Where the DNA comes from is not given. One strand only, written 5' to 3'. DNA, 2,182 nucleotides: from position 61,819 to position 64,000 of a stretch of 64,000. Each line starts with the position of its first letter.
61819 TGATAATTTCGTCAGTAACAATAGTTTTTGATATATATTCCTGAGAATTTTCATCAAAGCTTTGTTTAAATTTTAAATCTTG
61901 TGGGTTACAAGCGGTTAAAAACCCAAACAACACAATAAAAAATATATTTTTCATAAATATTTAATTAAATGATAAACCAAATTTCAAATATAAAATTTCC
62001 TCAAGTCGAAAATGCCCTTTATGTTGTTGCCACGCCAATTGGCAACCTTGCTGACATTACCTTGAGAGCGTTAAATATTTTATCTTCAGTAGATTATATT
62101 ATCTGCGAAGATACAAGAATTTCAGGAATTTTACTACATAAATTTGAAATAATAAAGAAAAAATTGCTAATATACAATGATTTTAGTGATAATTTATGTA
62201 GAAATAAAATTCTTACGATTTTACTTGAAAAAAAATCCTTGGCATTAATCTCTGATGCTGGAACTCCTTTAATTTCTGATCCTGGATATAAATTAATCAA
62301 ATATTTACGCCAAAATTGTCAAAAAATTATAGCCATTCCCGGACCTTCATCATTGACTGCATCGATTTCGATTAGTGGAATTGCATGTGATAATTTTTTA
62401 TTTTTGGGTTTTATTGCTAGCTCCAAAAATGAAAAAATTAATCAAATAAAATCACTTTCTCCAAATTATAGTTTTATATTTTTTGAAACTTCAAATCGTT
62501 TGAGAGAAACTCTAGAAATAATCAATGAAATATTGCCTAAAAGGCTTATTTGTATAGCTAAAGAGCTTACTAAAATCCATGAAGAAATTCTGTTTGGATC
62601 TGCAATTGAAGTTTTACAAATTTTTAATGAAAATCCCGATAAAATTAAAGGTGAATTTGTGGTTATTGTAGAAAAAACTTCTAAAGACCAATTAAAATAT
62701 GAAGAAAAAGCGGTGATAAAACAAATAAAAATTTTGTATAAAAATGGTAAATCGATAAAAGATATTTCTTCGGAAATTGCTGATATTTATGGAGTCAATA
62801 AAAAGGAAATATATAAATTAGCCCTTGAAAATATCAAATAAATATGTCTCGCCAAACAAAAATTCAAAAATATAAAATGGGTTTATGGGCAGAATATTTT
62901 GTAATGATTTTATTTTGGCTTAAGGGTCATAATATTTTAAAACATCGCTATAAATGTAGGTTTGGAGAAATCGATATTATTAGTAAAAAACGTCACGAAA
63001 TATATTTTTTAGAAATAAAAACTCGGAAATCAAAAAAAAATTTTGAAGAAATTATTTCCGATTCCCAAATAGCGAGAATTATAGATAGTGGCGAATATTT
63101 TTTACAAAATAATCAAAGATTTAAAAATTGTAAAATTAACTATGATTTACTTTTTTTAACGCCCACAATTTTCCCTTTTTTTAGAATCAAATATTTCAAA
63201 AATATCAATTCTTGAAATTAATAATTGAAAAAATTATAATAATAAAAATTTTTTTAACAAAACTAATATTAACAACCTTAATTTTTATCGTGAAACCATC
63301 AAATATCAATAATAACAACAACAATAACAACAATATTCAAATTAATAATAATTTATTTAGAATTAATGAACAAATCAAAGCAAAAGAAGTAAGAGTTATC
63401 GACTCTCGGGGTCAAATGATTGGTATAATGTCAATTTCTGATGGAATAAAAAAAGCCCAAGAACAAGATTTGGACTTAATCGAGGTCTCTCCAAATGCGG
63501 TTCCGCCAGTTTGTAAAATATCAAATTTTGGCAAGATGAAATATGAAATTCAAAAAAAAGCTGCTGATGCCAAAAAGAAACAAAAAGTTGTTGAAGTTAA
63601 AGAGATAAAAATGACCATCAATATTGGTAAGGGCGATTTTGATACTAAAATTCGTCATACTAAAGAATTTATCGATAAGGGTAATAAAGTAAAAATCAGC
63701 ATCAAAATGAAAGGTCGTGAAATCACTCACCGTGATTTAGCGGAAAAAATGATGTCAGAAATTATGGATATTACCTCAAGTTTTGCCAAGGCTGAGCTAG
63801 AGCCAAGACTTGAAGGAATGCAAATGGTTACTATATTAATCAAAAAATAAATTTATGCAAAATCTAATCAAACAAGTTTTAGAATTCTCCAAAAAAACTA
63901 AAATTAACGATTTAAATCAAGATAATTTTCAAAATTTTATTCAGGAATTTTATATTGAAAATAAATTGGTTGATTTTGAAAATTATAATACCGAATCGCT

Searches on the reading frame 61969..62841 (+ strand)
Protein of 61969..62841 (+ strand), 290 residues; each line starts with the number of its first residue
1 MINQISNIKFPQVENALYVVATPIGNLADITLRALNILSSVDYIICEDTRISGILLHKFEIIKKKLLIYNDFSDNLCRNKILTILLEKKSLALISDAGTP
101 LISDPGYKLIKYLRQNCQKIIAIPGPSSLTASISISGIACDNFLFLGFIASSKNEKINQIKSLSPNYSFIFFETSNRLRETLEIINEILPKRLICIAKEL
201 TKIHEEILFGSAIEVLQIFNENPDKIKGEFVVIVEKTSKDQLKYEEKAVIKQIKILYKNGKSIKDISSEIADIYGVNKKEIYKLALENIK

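Call 6: search_protein_families(library=pfam, proteins=[window:61969-62841:+])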
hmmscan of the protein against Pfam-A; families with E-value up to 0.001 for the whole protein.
window:61969-62841:+ (290 aa): 2 families
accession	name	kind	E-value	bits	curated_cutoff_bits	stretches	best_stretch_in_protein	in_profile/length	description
PF00590.25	TP_methylase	-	5.8e-21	75.9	27.8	1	17-211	2-207/212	Tetrapyrrole (Corrin/Porphyrin) Methylases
PF23016.2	RsmI_C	-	0.0003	21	27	1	262-287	19-44/46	RsmI C-terminal HTH domain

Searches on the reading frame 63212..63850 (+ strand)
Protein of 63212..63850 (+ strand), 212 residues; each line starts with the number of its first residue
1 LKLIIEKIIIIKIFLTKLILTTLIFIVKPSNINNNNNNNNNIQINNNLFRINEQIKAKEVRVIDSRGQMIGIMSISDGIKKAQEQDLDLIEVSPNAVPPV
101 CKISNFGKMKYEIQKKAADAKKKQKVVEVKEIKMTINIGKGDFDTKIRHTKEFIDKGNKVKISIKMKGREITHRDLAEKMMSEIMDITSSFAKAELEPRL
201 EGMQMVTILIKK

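Call 6: search_protein_families(library=pfam, proteins=[window:63212-63850:+])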
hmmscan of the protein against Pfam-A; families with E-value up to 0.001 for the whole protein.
window:63212-63850:+ (212 aa): 2 families
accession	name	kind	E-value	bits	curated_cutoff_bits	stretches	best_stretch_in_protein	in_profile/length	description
PF05198.21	IF3_N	-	6.9e-29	100.3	26.9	1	51-119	1-69/70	Translation initiation factor IF-3, N-terminal domain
PF00707.27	IF3_C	-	3.8e-26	91.3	34.8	1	127-211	1-85/86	Translation initiation factor IF-3, C-terminal domain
